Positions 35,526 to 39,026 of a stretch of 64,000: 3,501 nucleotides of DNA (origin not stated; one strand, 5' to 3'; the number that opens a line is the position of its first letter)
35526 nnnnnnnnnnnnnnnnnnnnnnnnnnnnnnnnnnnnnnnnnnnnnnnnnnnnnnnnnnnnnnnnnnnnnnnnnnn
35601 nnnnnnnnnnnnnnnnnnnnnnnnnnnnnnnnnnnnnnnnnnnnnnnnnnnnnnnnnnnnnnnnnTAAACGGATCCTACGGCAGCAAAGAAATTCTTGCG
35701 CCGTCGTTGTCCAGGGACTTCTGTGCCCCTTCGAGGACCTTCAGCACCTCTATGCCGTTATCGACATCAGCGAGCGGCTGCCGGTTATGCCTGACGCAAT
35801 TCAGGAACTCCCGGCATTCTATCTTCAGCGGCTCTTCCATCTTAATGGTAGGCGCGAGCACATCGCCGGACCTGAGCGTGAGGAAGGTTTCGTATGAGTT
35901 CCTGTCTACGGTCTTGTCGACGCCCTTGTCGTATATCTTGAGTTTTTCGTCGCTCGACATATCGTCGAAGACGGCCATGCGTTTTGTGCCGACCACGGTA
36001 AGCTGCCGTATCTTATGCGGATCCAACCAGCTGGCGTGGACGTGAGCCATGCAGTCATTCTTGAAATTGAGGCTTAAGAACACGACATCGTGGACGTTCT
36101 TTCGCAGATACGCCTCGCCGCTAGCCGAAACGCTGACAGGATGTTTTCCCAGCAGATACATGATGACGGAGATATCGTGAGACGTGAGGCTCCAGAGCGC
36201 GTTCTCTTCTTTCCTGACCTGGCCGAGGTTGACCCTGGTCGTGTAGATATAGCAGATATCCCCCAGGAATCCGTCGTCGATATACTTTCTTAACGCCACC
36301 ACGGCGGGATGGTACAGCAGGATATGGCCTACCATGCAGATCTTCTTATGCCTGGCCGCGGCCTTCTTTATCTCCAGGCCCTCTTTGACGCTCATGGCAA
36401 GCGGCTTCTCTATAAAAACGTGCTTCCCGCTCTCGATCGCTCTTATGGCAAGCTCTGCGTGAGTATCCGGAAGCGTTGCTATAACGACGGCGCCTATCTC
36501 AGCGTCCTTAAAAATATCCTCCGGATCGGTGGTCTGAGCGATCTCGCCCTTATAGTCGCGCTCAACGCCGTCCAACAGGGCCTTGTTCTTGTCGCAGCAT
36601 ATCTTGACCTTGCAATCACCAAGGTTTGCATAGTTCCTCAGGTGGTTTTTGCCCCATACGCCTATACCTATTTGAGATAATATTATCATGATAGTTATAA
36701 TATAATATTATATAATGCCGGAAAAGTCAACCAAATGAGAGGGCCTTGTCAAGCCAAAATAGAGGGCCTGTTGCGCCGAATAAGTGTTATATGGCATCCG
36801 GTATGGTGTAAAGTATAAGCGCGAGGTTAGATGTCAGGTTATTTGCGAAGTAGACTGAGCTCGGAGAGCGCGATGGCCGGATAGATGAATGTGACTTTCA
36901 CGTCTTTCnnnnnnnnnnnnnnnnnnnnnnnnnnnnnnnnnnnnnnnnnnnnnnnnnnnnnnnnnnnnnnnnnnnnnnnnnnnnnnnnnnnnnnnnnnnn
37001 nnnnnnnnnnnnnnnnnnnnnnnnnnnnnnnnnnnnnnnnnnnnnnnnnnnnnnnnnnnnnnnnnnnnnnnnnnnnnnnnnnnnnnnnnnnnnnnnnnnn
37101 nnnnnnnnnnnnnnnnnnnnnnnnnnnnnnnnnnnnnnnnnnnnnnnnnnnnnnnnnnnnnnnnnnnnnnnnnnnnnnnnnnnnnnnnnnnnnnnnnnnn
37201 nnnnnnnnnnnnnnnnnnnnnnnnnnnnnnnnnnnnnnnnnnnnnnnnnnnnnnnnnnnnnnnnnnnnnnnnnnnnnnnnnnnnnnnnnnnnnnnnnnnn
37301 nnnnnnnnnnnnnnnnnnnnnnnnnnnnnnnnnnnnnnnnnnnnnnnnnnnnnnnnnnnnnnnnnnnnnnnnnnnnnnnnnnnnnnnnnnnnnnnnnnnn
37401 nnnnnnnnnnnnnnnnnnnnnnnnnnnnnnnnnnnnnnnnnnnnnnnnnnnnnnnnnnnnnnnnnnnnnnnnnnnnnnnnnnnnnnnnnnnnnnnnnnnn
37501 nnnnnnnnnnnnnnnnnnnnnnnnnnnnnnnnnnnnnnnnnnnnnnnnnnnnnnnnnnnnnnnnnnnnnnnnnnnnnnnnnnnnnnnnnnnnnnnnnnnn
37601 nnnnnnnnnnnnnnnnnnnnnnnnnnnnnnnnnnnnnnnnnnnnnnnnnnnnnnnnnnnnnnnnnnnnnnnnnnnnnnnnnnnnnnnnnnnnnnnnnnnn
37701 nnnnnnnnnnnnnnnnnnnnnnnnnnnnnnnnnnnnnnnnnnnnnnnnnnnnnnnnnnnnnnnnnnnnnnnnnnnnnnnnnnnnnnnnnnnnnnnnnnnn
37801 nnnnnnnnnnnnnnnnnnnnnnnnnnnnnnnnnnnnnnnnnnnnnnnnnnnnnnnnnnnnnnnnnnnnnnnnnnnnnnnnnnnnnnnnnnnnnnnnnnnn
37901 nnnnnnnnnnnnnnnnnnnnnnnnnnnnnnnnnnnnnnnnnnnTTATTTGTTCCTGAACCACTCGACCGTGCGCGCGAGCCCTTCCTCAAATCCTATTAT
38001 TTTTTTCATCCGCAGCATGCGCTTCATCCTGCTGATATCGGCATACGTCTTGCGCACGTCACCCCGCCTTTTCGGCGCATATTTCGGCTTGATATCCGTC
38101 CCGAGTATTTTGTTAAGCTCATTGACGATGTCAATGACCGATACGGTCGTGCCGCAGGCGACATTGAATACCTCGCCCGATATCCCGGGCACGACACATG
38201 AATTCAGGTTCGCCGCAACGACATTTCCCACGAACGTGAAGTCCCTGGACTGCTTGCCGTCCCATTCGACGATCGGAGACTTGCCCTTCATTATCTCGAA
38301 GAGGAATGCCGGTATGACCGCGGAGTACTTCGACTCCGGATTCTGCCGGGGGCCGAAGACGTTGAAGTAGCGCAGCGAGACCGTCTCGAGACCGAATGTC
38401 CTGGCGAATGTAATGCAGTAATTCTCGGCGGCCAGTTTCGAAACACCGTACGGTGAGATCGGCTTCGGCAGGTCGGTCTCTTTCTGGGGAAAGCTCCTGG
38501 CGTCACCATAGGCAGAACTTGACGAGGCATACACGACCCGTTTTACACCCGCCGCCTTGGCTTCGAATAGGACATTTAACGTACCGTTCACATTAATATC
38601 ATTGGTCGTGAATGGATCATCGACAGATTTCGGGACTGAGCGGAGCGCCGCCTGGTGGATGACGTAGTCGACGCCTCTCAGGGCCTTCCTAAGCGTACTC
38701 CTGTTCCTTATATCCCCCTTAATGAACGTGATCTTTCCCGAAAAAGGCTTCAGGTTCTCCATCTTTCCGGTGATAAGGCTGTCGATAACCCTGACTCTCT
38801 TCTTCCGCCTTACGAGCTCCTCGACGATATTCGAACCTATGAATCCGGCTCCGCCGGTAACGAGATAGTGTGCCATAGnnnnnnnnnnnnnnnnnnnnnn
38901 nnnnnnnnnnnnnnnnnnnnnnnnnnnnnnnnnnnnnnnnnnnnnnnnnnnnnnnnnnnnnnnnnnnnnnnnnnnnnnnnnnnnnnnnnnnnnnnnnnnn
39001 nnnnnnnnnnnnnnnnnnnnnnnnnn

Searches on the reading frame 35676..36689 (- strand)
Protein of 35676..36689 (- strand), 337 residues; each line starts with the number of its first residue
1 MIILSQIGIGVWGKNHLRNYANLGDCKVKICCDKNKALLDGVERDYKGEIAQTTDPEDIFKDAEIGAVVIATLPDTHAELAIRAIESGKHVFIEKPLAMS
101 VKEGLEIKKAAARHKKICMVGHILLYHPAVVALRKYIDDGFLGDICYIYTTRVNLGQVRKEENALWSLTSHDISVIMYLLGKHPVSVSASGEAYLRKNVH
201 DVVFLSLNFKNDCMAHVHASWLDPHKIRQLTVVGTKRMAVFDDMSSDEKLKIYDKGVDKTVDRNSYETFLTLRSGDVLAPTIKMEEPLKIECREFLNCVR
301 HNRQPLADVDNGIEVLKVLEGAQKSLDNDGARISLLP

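Call 9: search_protein_families(library=pfam, proteins=[window:35676-36689:-], max_evalue=0.00001)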
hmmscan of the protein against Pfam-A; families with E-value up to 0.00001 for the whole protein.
window:35676-36689:- (337 aa): 3 families
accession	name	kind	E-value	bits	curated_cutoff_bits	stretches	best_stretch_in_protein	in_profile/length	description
PF01408.29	GFO_IDH_MocA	-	5.2e-22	79.2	24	1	7-122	6-120/120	Oxidoreductase family, NAD-binding Rossmann fold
PF22725.1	GFO_IDH_MocA_C3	-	4.9e-15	56.1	27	1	131-238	2-122/124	GFO/IDH/MocA C-terminal domain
PF02894.22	GFO_IDH_MocA_C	-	1.7e-11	44.8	22.9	1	135-329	2-213/218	Oxidoreductase family, C-terminal alpha/beta domain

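Call 42: search_protein_families(library=ncbifam, proteins=[window:35676-36689:-], max_evalue=1e-10)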
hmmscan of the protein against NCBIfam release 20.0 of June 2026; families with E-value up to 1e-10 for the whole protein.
window:35676-36689:- (337 aa): 9 families
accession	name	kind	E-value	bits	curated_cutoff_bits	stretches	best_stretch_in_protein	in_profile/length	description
NF040723.1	UDP-GlcNAcDh_Arch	equivalog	6.5e-53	180.2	450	1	6-325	5-300/302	UDP-N-acetylglucosamine 3-dehydrogenase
TIGR04380.1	myo_inos_iolG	equivalog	7.1e-33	113.9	355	1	5-328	5-325/330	inositol 2-dehydrogenase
NF052479.1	LevoglcsnDh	equivalog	2.9e-20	72.3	650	1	30-151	40-160/386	levoglucosan dehydrogenase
NF052679.1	InsChiInosDhIolG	equivalog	4e-20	72.1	540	1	4-188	5-193/343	bifunctional inositol 2-dehydrogenase/D-chiro-inositol 1-dehydrogenase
NF008607.0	PRK11579.1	subfamily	7.5e-18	64.6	330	1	43-189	44-197/346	oxidoreductase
NF058563.1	BT_2159_fam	equivalog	2.2e-14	53.3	650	1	5-162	4-160/350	disaccharide 3-dehydrogenase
NF041392.1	XylDh_Gfo6_Halo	equivalog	1.4e-13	50.3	350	1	6-268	21-303/350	D-xylose 1-dehydrogenase Gfo6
NF007574.0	PRK10206.1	equivalog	5.5e-13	48.7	352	1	49-237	50-243/345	oxidoreductase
NF058561.1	BT_2158_fam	equivalog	6.2e-13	48.1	750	1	6-148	40-180/487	glycoside 3-dehydrogenase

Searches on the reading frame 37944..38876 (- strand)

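Call 9: search_protein_families(library=pfam, proteins=[window:37944-38876:-], max_evalue=0.00001)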
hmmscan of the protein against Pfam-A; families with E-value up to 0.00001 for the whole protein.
window:37944-38876:- (310 aa): 8 families
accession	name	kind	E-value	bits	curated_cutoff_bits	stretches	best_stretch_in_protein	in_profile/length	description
PF01370.27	Epimerase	-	4.2e-60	203.6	20.9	1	5-239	2-239/240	NAD dependent epimerase/dehydratase family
PF16363.11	GDP_Man_Dehyd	-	5.3e-54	184.3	27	1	5-302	1-331/332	GDP-mannose 4,6 dehydratase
PF01073.25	3Beta_HSD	-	3.1e-32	112.1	22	1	5-223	1-225/280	3-beta hydroxysteroid dehydrogenase/isomerase family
PF02719.21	Polysacc_synt_2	-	4.1e-23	82.4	20.2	1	5-263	2-252/293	Polysaccharide biosynthesis protein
PF07993.18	NAD_binding_4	-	6.4e-14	52.2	20.1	1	6-220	1-255/258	Male sterility protein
PF04321.23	RmlD_sub_bind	-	4e-13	49.5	27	1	5-154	4-136/287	RmlD substrate binding domain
PF13460.12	NAD_binding_10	-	5.7e-13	49.6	27.2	1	8-153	1-130/184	NAD(P)H-binding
PF05368.20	NmrA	-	1.8e-08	34.8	27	1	5-121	6-109/298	NmrA-like family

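Call 42: search_protein_families(library=ncbifam, proteins=[window:37944-38876:-], max_evalue=1e-10)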
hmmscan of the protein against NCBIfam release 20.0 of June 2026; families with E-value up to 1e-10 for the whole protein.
window:37944-38876:- (310 aa): 22 families
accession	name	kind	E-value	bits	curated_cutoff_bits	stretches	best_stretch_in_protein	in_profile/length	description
NF011728.1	PRK15181.1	equivalog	6.2e-69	232.6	760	1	3-310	17-340/348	Vi polysaccharide biosynthesis UDP-N-acetylglucosaminuronic acid C-4 epimerase TviC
TIGR04180.1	EDH_00030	hypoth_equivalog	1.1e-53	182.3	475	1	5-290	2-292/297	NAD-dependent 4,6-dehydratase LegB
TIGR01179.1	galE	equivalog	5.5e-53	179.9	262.3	1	5-307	3-325/332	UDP-glucose 4-epimerase GalE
TIGR01181.1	dTDP_gluc_dehyt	equivalog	2.3e-49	168.2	365.1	1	4-309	2-313/321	dTDP-glucose 4,6-dehydratase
TIGR02197.1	heptose_epim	equivalog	6.2e-41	140.6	274.6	1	5-309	2-315/316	ADP-glyceromanno-heptose 6-epimerase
NF007956.0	PRK10675.1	subfamily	1.2e-37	129.8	394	1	4-176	3-183/338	UDP-glucose 4-epimerase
NF007490.0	PRK10084.1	subfamily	2.3e-27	96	649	1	4-308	3-335/361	dTDP-glucose 4,6-dehydratase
TIGR03466.1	HpnA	hypoth_equivalog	1.4e-26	93.1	367.65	1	4-167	3-164/327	hopanoid-associated sugar epimerase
NF007582.0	PRK10217.1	equivalog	2.5e-26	92.6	698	1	1-307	1-331/355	dTDP-glucose 4,6-dehydratase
NF008360.0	PRK11150.1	equivalog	3.5e-22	79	452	1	5-253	3-249/310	ADP-glyceromanno-heptose 6-epimerase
NF042422.1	oxyalk_red_OleD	equivalog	4.3e-22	78.9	580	1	4-259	3-251/329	2-alkyl-3-oxoalkanoate reductase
TIGR03589.1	PseB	equivalog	1.9e-21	76.3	407.75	1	5-252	8-238/324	UDP-N-acetylglucosamine 4,6-dehydratase (inverting)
NF052578.1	StrlDmthSdmBMthl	equivalog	7.7e-21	75.2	600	1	5-266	4-252/328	sterol demethylase protein SdmB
NF042423.1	oxyalk_red_Shew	equivalog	3.4e-18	65.8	580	1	3-224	10-218/331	2-alkyl-3-oxoalkanoate reductase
NF047922.1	GDPFucSynFcl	equivalog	2.9e-17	63.1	500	1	99-308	85-302/308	GDP-L-fucose synthase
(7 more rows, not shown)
